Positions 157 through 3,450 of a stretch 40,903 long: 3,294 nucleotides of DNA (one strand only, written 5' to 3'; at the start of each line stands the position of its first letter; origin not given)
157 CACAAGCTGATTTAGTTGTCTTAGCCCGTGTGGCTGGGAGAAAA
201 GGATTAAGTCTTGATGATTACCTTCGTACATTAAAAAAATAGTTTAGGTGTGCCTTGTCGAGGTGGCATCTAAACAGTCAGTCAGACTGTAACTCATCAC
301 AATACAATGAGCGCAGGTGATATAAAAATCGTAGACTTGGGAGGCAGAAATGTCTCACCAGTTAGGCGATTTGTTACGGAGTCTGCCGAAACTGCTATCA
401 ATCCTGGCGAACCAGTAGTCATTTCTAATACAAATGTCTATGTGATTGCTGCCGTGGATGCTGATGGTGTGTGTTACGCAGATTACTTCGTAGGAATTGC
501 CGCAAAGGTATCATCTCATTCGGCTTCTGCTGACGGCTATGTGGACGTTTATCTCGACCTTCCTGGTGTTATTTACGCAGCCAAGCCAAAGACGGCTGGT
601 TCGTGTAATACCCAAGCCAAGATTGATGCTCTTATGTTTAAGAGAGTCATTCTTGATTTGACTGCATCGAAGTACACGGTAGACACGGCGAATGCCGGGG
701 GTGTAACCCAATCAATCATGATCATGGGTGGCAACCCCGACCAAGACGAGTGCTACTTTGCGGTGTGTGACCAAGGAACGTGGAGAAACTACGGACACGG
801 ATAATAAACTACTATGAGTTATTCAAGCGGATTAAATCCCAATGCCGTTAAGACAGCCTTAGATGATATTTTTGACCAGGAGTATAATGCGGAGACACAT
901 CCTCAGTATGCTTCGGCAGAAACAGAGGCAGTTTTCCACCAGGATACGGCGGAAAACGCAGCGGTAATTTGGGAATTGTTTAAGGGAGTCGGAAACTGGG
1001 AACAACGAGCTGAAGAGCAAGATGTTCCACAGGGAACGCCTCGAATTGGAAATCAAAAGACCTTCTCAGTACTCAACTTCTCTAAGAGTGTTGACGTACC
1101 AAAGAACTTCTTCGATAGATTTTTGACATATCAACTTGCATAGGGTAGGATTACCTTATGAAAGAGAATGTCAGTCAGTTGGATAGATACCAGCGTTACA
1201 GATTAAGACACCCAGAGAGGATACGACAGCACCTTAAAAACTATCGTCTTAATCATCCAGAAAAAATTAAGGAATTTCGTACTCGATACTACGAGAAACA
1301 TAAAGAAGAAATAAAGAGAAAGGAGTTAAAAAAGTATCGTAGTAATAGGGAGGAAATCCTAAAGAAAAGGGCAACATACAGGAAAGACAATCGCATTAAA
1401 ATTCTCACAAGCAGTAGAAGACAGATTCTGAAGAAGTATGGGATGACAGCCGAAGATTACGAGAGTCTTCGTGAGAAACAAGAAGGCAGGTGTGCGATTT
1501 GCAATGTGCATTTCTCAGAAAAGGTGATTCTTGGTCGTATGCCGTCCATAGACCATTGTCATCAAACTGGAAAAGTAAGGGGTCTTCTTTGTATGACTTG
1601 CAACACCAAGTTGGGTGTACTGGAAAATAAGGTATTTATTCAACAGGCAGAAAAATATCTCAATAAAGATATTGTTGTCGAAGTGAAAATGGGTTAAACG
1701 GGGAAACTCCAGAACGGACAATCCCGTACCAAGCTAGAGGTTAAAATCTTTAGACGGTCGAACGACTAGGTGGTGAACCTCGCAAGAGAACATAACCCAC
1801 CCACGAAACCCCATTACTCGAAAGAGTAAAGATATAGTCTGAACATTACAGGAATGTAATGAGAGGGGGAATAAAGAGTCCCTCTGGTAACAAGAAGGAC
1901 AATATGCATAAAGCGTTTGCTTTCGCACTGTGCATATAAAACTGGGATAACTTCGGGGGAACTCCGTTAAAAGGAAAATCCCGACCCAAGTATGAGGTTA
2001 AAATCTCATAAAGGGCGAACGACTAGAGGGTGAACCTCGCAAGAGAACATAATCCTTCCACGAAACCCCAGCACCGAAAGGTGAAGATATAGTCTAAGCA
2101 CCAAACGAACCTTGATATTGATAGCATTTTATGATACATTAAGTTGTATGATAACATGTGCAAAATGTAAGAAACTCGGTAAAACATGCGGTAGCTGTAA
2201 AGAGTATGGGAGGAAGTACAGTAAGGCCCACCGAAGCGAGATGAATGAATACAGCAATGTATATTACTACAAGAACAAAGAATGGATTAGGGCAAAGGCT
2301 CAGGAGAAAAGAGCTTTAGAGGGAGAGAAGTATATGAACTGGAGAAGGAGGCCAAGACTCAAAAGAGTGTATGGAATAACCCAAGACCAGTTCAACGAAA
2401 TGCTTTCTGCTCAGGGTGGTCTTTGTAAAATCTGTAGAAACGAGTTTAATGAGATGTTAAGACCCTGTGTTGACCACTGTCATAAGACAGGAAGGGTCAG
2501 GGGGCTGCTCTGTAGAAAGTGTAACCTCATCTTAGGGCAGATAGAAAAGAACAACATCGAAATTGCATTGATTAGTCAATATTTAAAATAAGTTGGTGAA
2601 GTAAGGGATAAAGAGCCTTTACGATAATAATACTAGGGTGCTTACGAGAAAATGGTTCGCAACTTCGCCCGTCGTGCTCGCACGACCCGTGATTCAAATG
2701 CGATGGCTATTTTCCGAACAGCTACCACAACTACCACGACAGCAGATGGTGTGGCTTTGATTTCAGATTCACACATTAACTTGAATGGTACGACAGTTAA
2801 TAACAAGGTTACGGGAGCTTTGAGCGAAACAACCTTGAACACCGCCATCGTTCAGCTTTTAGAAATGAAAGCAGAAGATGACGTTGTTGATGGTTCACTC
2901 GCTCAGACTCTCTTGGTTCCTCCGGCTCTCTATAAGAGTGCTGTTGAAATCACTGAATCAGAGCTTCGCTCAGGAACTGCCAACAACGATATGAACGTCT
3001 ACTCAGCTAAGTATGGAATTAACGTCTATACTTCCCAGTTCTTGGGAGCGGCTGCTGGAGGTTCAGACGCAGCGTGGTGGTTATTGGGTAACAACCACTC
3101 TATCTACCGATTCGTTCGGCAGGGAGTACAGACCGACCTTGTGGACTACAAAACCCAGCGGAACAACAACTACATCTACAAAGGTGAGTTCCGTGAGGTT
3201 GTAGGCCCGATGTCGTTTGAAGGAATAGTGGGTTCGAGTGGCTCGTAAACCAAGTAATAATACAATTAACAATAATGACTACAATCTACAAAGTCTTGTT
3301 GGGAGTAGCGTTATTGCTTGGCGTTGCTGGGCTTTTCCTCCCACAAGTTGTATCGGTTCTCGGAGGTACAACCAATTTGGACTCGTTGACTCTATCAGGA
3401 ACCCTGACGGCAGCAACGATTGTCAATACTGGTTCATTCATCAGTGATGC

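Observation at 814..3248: Major capsid gene split by two tandem self-splicing group I introns 12 nt apart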

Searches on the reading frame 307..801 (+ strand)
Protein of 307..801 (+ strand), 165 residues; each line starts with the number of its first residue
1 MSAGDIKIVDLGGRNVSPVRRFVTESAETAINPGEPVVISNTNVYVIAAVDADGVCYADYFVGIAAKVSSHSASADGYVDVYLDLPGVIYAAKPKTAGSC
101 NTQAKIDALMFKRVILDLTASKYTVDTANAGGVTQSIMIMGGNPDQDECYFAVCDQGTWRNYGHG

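Call 8: search_protein_families(library=pfam, proteins=[window:307-801:+], max_evalue=0.01)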
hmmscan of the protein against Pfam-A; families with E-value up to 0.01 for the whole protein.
window:307-801:+ (165 aa): 0 families

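Call 9: search_protein_families(library=phrogs, proteins=[window:307-801:+], max_evalue=0.01)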
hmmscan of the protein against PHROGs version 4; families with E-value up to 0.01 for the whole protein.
window:307-801:+ (165 aa): 1 family
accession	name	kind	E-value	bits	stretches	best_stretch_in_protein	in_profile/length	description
phrog_30745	-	unknown function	0.0041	18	1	31-59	18-47/57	-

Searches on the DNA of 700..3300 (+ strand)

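Call 4: search_rna_families(source=window, start=1000, end=2800, threshold=evalue, max_evalue=1, show_alignments=4)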
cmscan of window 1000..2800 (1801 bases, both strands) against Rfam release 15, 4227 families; matches with E-value up to 1: 3.
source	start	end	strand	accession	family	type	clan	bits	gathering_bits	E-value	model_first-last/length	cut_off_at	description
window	1627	1861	+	RF00028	Intron_gpI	Intron;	-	51.3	50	1.2e-11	1-253/253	no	Group I catalytic intron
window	1873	2117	+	RF00028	Intron_gpI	Intron;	-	24.7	50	0.0011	1-253/253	no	Group I catalytic intron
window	1246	1283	+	RF01341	CRISPR-DR30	Gene; CRISPR;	-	20.8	50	0.76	1-38/38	no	CRISPR RNA direct repeat element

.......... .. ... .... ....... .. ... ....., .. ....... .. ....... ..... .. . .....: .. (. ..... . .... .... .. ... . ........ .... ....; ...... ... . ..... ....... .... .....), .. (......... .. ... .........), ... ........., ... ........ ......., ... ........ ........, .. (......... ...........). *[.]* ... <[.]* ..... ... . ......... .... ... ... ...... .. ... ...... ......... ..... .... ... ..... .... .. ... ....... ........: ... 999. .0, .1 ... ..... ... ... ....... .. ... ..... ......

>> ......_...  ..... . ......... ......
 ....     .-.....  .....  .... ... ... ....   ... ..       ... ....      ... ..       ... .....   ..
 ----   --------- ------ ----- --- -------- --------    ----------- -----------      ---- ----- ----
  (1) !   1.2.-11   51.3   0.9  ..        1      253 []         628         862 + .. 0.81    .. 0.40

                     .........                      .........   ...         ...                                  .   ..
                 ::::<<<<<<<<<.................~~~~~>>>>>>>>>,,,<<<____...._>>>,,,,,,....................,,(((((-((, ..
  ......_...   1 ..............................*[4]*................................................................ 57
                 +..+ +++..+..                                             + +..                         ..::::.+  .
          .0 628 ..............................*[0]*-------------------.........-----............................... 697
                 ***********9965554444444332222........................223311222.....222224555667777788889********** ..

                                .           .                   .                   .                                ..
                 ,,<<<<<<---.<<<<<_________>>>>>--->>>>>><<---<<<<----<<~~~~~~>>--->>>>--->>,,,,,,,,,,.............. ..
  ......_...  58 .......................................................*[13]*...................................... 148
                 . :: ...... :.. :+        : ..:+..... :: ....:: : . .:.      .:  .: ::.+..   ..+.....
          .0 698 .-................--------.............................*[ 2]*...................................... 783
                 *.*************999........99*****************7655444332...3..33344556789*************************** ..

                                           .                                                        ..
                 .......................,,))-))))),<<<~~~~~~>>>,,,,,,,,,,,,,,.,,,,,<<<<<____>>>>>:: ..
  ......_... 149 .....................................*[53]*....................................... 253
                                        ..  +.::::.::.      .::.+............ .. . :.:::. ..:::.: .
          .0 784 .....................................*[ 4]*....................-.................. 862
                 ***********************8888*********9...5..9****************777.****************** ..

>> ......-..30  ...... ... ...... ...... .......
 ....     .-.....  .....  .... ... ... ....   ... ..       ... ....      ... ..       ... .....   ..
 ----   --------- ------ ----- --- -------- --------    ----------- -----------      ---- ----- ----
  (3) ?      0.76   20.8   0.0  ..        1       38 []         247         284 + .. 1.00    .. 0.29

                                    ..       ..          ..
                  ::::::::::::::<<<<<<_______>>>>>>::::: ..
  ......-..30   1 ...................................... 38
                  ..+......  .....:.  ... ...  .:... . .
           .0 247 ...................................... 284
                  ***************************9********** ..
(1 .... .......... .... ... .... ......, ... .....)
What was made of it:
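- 1910..2636 (+): Group I intron 2 (727 nt), inserted after codon 105 (site D). The terminal G is at 2636. Rfam RF00028 24.7 bits, E 0.0011 locally (call 4).
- Intron 2 scores below Rfam's gathering threshold (24.7 against 50 bits, call 4). Intron 2 is below Rfam's gathering score (call 4).
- Tried and rejected: The weak CRISPR-DR30 hit at 1246-1283 (E 0.76) lies inside endonuclease ORF 1 and I take it to be chance (call 4).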

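Call 10: search_dna_similar(query=window:700-3300:+, collection=phages, mode=distant)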
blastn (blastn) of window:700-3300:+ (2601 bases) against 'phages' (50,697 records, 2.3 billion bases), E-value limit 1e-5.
Records with a match: 18; places in all: 18; records where one place covers at least 80% of the query: 0.
Best place of each record, by identity: >=99% 18.
By first word of the organism name: Escherichia 10; Campylobacter 8.
By host as written in the record: Campylobacter jejuni 8; Escherichia coli 7; Klebsiella pneumoniae 669 1; Escherichia coli K-12 MG1655 1; Escherichia coli min27 1.
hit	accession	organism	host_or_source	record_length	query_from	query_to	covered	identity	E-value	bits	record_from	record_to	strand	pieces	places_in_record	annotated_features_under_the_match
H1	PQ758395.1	Escherichia phage phita32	Klebsiella pneumoniae 669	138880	996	1028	1%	100.0%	3e-6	61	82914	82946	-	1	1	none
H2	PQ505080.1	Escherichia phage HMD-6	Escherichia coli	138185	996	1028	1%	100.0%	3e-6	61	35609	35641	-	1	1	none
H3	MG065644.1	Campylobacter phage A147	Campylobacter jejuni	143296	996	1028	1%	100.0%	3e-6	61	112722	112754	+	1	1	record has no annotation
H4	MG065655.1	Campylobacter phage C2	Campylobacter jejuni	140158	996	1028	1%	100.0%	3e-6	61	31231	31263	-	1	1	record has no annotation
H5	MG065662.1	Campylobacter phage A142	Campylobacter jejuni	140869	996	1028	1%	100.0%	3e-6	61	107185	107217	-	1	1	record has no annotation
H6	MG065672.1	Campylobacter phage A141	Campylobacter jejuni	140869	996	1028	1%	100.0%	3e-6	61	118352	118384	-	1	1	record has no annotation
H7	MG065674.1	Campylobacter phage A140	Campylobacter jejuni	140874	996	1028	1%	100.0%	3e-6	61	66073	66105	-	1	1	record has no annotation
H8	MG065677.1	Campylobacter phage A13b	Campylobacter jejuni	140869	996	1028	1%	100.0%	3e-6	61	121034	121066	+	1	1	record has no annotation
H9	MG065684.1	Campylobacter phage A138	Campylobacter jejuni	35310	996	1028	1%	100.0%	3e-6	61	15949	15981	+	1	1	record has no annotation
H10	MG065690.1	Campylobacter phage A135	Campylobacter jejuni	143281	996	1028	1%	100.0%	3e-6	61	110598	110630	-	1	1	record has no annotation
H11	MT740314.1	Escherichia phage JEP1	Escherichia coli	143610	996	1028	1%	100.0%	3e-6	61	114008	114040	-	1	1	none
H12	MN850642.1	Escherichia phage navn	Escherichia coli K-12 MG1655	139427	996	1028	1%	100.0%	3e-6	61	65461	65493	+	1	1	none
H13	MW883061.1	Escherichia phage vB_EcoM_SYGMH1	Escherichia coli min27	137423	996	1028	1%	100.0%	3e-6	61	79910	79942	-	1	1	none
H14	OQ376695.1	Escherichia phage YP-6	Escherichia coli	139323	996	1028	1%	100.0%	3e-6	61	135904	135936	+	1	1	none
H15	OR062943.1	Escherichia phage 241Ecol014PP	Escherichia coli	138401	996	1028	1%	100.0%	3e-6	61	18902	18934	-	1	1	none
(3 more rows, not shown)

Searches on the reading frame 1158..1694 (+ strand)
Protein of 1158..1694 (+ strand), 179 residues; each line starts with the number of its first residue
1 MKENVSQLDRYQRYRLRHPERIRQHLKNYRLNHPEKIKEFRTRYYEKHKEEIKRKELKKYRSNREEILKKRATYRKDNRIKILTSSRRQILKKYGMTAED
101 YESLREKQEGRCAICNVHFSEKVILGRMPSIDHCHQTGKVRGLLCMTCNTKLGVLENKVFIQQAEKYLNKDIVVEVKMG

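Call 8: search_protein_families(library=pfam, proteins=[window:1158-1694:+], max_evalue=0.01)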
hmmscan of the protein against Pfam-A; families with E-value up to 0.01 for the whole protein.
window:1158-1694:+ (179 aa): 1 family
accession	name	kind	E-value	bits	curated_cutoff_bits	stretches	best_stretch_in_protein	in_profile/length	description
PF02945.21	Endonuclease_7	-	9.4e-21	74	23.6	1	89-169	3-81/82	Recombination endonuclease VII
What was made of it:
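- On DHHRN / Endo VII-motif homing endonucleases (F-CphI family): Pfam PF02945 at E about 1e-20 for both ORFs (call 8).
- On Classical HNH endonucleases (Pfam HNH family): PF02945 was the only Pfam family reported for either ORF at E <= 0.01 (call 8).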

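Call 9: search_protein_families(library=phrogs, proteins=[window:1158-1694:+], max_evalue=0.01)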
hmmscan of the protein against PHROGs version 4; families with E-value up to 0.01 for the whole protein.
window:1158-1694:+ (179 aa): 7 families
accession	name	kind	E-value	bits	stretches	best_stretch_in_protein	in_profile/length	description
phrog_2914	-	DNA, RNA and nucleotide metabolism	2e-28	100.4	1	38-175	18-159/190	endonuclease VII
phrog_2633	-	DNA, RNA and nucleotide metabolism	3.4e-25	89.9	1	47-170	23-138/142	endonuclease VII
phrog_307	-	DNA, RNA and nucleotide metabolism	1.1e-20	75.9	1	83-170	94-178/334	endonuclease VII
phrog_423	-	DNA, RNA and nucleotide metabolism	3.3e-15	57.4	1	102-159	16-71/159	endonuclease VII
phrog_1035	-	DNA, RNA and nucleotide metabolism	1.8e-08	35.6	1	48-167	91-225/271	endonuclease VII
phrog_11865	-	DNA, RNA and nucleotide metabolism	0.00012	23.5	1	131-159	2-30/95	endonuclease VII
phrog_17507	-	DNA, RNA and nucleotide metabolism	0.00013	22.8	1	131-170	1-42/65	endonuclease VII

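Call 48: search_solved_structures(query=window:1158-1694:+, max_evalue=1, show_alignments=1)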
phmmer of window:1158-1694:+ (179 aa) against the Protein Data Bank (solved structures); distinct sequences matched with E-value up to 1: 5.
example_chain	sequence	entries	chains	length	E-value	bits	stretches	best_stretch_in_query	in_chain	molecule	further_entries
1e7d_A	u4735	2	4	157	0.0004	23.6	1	99-158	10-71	RECOMBINATION ENDONUCLEASE VII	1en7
2qnf_A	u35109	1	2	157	0.00073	22.7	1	99-158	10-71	Recombination endonuclease VII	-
1e7l_A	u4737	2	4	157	0.0018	21.5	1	99-158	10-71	RECOMBINATION ENDONUCLEASE VII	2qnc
3fc3_A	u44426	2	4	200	0.011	18.9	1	112-170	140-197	Restriction endonuclease Hpy99I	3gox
9ljk_A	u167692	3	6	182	0.64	13.2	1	49-88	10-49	Flagellar motor protein MotS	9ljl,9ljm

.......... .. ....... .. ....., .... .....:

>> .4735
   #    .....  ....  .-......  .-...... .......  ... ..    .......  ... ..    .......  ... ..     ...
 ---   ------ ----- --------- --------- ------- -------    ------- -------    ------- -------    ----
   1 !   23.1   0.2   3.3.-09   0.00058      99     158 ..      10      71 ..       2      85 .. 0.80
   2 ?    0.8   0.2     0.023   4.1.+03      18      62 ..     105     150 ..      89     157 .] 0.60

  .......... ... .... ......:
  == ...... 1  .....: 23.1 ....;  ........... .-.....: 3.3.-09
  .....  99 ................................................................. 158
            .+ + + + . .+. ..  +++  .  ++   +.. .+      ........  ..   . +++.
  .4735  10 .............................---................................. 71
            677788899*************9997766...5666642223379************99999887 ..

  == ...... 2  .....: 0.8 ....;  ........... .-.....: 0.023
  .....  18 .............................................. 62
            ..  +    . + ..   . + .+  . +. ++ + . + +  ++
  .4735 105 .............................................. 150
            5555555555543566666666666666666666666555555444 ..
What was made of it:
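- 1158..1697 (+): Endonuclease 1 (179 aa), Endo VII-motif / DHHRN type. It lies in the P1 loop, and its last 27 nt overlap P10, the guide sequence and P3. Pfam PF02945 E 9.4e-21 (call 8); PHROG endonuclease VII (call 9); aligns to T4 endo VII residues 10-71 (call 48).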

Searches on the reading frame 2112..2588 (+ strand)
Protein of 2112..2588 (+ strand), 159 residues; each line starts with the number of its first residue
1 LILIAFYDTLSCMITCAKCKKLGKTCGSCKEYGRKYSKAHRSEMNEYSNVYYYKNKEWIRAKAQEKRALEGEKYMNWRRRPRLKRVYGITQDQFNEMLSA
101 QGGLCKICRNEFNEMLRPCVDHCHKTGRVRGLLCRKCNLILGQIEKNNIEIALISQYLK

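Call 8: search_protein_families(library=pfam, proteins=[window:2112-2588:+], max_evalue=0.01)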
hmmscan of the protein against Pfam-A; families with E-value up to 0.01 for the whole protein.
window:2112-2588:+ (159 aa): 1 family
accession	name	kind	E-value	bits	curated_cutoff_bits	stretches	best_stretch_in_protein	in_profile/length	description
PF02945.21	Endonuclease_7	-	9.6e-21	73.9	23.6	1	82-148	3-70/82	Recombination endonuclease VII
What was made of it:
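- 2148..2591 (+): Endonuclease 2 (147 aa from ATG 2148; the mechanical ORF starts at TTG 2112), Endo VII-motif / DHHRN type with an N-terminal CxxC...CxxC. Pfam PF02945 E 9.6e-21 (call 8).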

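Call 9: search_protein_families(library=phrogs, proteins=[window:2112-2588:+], max_evalue=0.01)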
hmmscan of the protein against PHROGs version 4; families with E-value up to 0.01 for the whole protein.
window:2112-2588:+ (159 aa): 7 families
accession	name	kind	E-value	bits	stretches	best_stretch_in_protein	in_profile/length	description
phrog_2914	-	DNA, RNA and nucleotide metabolism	3.9e-29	102.7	1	14-148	8-142/190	endonuclease VII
phrog_2633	-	DNA, RNA and nucleotide metabolism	1.3e-26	94.5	1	15-159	5-137/142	endonuclease VII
phrog_307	-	DNA, RNA and nucleotide metabolism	4.6e-24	87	1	16-144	60-162/334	endonuclease VII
phrog_423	-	DNA, RNA and nucleotide metabolism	4.1e-19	70.1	1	95-150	16-73/159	endonuclease VII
phrog_1035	-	DNA, RNA and nucleotide metabolism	2.9e-11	44.7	1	15-144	65-213/271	endonuclease VII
phrog_11865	-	DNA, RNA and nucleotide metabolism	1.9e-06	29.2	1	120-147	2-29/95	endonuclease VII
phrog_17507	-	DNA, RNA and nucleotide metabolism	0.00053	20.8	1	120-139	1-20/65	endonuclease VII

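Call 49: search_solved_structures(query=window:2148-2588:+, max_evalue=1)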
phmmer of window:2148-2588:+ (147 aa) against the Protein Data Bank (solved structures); distinct sequences matched with E-value up to 1: 10.
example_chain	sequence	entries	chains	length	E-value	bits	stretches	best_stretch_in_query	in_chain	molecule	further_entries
1e7d_A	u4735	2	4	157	1.4e-05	28.7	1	81-134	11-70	RECOMBINATION ENDONUCLEASE VII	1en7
1e7l_A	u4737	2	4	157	5.7e-05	26.6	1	81-133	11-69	RECOMBINATION ENDONUCLEASE VII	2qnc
2qnf_A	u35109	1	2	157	8.3e-05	26.1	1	81-134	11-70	Recombination endonuclease VII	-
3fc3_A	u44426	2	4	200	0.12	15.8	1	92-147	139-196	Restriction endonuclease Hpy99I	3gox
1fjg_D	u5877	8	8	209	0.64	13.5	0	10-88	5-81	30S RIBOSOMAL PROTEIN S4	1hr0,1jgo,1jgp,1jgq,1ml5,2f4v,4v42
10px_1d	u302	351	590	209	0.65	13.5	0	10-88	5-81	30S ribosomal protein S4 | Ribosomal protein S4 | 16S Ribosomal protein S4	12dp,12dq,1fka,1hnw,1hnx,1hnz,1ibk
7aoi_AT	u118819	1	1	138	0.67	13.4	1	56-104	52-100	bL19m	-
6hiv_AT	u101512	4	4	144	0.7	13.4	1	56-104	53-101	bL19m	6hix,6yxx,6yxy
1i94_D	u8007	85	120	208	0.72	13.4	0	10-88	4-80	30S RIBOSOMAL PROTEIN S4 | RIBOSOMAL PROTEIN S4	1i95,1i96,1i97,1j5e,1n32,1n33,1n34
3u4t_A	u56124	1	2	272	0.85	13.1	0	16-57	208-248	TPR repeat-containing protein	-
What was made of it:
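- On DHHRN / Endo VII-motif homing endonucleases (F-CphI family): Both align to T4 endo VII residues 10-71 (calls 48, 49).
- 2148..2591 (+): T4 endo VII match E 1.4e-5 (call 49).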
